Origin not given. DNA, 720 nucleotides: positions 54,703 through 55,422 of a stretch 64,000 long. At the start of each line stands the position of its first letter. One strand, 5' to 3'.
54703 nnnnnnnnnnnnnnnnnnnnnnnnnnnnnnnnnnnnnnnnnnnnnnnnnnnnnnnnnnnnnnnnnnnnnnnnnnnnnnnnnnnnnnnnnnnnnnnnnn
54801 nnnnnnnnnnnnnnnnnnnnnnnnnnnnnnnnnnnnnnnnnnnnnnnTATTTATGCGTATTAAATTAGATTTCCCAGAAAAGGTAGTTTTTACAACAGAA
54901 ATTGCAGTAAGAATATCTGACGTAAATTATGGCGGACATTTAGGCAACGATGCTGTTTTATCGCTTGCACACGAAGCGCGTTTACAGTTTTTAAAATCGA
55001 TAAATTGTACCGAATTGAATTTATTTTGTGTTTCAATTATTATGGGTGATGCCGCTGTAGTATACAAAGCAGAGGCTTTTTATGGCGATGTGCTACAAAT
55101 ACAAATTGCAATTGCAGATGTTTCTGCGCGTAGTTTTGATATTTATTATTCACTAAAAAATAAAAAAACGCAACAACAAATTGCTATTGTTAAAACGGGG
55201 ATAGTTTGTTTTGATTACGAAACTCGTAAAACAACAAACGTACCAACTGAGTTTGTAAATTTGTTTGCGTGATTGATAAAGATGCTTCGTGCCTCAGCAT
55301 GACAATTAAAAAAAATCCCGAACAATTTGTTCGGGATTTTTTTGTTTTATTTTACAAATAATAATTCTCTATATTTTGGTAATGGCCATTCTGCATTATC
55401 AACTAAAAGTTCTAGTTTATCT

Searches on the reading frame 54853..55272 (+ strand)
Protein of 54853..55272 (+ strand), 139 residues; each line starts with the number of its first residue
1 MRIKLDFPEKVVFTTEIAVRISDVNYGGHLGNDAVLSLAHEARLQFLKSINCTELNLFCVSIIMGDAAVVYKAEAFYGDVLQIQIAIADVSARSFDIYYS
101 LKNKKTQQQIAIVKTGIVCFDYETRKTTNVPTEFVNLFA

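Call 3: search_protein_families(library=pfam, proteins=[window:54853-55272:+], max_evalue=0.01)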
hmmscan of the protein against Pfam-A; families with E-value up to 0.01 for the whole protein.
window:54853-55272:+ (139 aa): 2 families
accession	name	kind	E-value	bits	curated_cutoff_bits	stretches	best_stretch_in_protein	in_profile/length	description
PF13279.12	4HBT_2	-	5.3e-24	85.4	25.5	1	19-135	1-119/122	Thioesterase-like superfamily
PF01643.23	Acyl-ACP_TE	-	0.00096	19.3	23.7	1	65-137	59-130/131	Acyl-ACP thioesterase N-terminal domain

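Call 5: search_protein_families(library=ncbifam, proteins=[window:54853-55272:+], max_evalue=0.01)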
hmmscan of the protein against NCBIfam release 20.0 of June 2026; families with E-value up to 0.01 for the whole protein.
window:54853-55272:+ (139 aa): 5 families
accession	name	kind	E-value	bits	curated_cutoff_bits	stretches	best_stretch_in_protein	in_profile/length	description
TIGR00051.1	TIGR00051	subfamily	4.2e-07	30.3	68.7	1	19-130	4-116/117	YbgC/FadM family acyl-CoA thioesterase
NF005716.0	PRK07531.1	equivalog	2.6e-05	23.2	592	1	12-134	345-467/495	carnitine 3-dehydrogenase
NF008065.0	PRK10800.1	equivalog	0.00032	20.8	185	1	11-138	4-132/134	tol-pal system-associated acyl-CoA thioesterase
TIGR02799.1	thio_ybgC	equivalog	0.00089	19.5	141.35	1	14-135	2-124/126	tol-pal system-associated acyl-CoA thioesterase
TIGR03192.1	benz_CoA_bzdQ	equivalog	0.0093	15.5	380.2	0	3-98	99-187/293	benzoyl-CoA reductase, bzd-type, subunit Q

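Call 10: find_encoding_contigs(protein=window:54853-55272:+, flank=8000, max_places=10)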
Protein window:54853-55272:+ (139 aa): 3 contigs read that carry it; 2 places shown.
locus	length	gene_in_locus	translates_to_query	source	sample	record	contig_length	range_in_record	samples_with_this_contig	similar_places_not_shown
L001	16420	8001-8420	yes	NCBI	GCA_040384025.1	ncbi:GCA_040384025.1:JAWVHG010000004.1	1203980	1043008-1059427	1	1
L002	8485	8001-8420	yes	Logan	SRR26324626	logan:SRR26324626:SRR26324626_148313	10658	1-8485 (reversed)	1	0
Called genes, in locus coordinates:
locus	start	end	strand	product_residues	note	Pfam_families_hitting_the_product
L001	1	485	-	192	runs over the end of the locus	PF00625:Guanylate_kin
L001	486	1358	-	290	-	PF03755:YicC-like_N, PF08340:YicC-like_C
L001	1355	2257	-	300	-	PF00892:EamA, PF06027:SLC35F, PF00892:EamA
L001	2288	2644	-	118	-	PF03960:ArsC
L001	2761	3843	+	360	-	PF03706:LPG_synthase_TM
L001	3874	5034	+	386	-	PF01053:Cys_Met_Meta_PP, PF00155:Aminotran_1_2, PF06838:Met_gamma_lyase (weak)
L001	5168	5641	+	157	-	-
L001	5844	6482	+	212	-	-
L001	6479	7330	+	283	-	PF08843:AbiEii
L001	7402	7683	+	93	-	PF05015:HigB-like_toxin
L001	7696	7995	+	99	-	PF01381:HTH_3 (weak)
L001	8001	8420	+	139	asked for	PF13279:4HBT_2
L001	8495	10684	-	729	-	PF12437:GSIII_N, PF00120:Gln-synt_C, PF18318:Gln-synt_C-ter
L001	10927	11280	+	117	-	PF01250:Ribosomal_S6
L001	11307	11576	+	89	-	PF01084:Ribosomal_S18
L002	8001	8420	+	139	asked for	PF13279:4HBT_2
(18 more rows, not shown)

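Call 26: find_homologous_proteins(query=window:54853-55272:+, max_evalue=1e-20)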
Query window:54853-55272:+ (139 aa): 908 proteins with E <= 1e-20 among 919 candidates; the best 120 are listed.
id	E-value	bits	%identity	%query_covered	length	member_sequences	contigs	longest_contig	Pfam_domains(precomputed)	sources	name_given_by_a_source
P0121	1.7e-84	298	100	100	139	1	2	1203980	PF13279.13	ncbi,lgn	ncbi:MAG: thioesterase family protein [Bacteroidota bacterium]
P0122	5.2e-79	280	94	100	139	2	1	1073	PF13279.13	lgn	-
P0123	1.4e-73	262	83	99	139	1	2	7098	PF13279.13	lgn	-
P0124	2.2e-67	242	78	100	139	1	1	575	PF13279.13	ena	-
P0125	1.7e-51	191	63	96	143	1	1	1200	PF13279.13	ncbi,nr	ncbi:MAG: thioesterase family protein [Ignavibacteria bacterium]|nr:thioesterase family protein [Ign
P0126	6.3e-51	189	61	99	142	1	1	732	PF13279.13,PF01643.24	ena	-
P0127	9.0e-49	182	82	73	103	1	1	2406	PF13279.13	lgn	-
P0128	1.1e-48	182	60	98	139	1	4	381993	PF13279.13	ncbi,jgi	ncbi:MAG: hypothetical protein RJA07_40 [Bacteroidota bacterium]|jgi:acyl-CoA thioesterase FadM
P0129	2.8e-48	181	60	98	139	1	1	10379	PF13279.13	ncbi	ncbi:MAG: hypothetical protein RI955_1087 [Bacteroidota bacterium]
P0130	4.8e-48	180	57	99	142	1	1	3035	PF13279.13,PF01643.24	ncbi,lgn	-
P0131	4.7e-47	177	60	99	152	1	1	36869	PF13279.13,PF01643.24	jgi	-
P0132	1.2e-46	176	59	99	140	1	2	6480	PF13279.13,PF01643.24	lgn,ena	-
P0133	3.6e-46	174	58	99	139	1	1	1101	PF13279.13,PF01643.24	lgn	-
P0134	4.9e-46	173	60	96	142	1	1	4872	PF13279.13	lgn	-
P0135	5.8e-46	173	58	99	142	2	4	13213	PF13279.13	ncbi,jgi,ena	jgi:YbgC/YbaW family acyl-CoA thioester hydrolase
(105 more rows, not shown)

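Call 27: find_encoding_contigs(protein=P0123, flank=8000, max_places=4)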
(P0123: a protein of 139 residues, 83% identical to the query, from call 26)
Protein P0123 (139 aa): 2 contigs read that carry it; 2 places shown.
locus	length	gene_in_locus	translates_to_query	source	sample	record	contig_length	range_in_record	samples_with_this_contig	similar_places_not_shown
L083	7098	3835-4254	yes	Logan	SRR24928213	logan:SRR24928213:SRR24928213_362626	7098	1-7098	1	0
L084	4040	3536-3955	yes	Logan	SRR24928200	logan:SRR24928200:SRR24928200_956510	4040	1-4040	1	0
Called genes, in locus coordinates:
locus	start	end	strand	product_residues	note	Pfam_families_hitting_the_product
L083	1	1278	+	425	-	?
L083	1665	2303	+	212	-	-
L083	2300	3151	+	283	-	PF08843:AbiEii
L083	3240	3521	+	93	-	PF05015:HigB-like_toxin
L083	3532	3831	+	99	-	PF01381:HTH_3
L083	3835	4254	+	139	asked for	PF13279:4HBT_2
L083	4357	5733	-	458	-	PF01212:Beta_elim_lyase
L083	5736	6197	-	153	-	-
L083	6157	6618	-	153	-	PF03061:4HBT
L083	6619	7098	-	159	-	?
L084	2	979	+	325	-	?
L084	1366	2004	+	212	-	-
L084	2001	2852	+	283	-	PF08843:AbiEii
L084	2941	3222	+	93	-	PF05015:HigB-like_toxin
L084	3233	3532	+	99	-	PF01381:HTH_3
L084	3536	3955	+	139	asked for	PF13279:4HBT_2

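Call 28: find_encoding_contigs(protein=P0128, flank=8000, max_places=3)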
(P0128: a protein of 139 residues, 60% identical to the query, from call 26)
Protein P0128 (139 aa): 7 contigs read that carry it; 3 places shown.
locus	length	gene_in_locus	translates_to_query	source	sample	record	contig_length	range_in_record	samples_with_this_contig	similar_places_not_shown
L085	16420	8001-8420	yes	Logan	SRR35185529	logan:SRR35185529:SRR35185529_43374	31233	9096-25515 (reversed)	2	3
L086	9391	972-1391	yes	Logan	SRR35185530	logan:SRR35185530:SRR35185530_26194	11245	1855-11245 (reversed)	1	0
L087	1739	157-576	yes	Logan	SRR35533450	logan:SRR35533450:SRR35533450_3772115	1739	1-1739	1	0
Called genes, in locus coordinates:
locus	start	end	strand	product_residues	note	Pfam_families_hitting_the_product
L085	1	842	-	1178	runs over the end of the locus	PF02811:PHP, PF07733:DNA_pol3_alpha, PF17657:DNA_pol3_finger, PF14579:HHH_6, PF01336:tRNA_anti-codon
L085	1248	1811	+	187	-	PF08207:EFP_N, PF01132:EFP, PF09285:Elong-fact-P_C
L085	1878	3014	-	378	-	PF01979:Amidohydro_1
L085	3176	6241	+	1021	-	PF12895:ANAPC3 (faint), PF13424:TPR_12 (faint), PF13525:YfiO (faint), PF00515:TPR_1 (faint), PF07719:TPR_2 (faint), PF13174:TPR_6 (faint), PF13428:TPR_14 (faint), PF09976:TPR_21 (weak), +3 more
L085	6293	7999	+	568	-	-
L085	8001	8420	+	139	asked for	PF13279:4HBT_2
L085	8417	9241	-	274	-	PF01048:PNP_UDP_1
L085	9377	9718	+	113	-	PF01245:Ribosomal_L19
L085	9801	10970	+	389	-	PF17785:PUA_3, PF10672:Methyltrans_SAM, PF01728:FtsJ, PF03602:Cons_hypoth95, PF05175:MTS (weak), PF06325:PrmA (weak), PF13649:Methyltransf_25 (weak), PF13847:Methyltransf_31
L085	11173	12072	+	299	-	PF00892:EamA, PF06027:SLC35F (weak), PF00892:EamA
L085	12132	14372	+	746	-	PF00912:Transgly, PF28500:PBP_middle, PF00905:Transpeptidase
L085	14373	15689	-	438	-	-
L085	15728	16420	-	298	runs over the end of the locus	PF13411:MerR_1, PF00376:MerR, PF02607:B12-binding_2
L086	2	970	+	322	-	?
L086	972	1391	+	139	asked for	PF13279:4HBT_2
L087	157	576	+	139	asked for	PF13279:4HBT_2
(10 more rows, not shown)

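Call 29: find_encoding_contigs(protein=P0127, flank=8000, max_places=3)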
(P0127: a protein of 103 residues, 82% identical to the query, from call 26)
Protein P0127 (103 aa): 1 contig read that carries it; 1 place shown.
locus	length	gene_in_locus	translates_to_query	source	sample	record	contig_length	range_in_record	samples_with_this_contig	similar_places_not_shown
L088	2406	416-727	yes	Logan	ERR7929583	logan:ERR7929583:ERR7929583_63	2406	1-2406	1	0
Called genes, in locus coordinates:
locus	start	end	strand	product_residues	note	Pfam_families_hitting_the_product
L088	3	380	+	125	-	?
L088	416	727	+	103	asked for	PF13279:4HBT_2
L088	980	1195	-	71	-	PF25539:Bestrophin_2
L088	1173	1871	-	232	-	PF25539:Bestrophin_2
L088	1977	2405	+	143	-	?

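Call 33: find_encoding_contigs(protein=P0122, flank=8000, max_places=4)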
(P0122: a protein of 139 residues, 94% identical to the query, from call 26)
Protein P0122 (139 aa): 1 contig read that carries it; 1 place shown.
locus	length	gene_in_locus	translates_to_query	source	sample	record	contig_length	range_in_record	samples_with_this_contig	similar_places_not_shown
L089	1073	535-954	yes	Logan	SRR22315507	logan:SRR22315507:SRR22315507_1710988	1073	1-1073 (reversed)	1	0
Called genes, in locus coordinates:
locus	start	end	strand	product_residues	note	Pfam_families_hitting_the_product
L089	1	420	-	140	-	?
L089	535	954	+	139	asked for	PF13279:4HBT_2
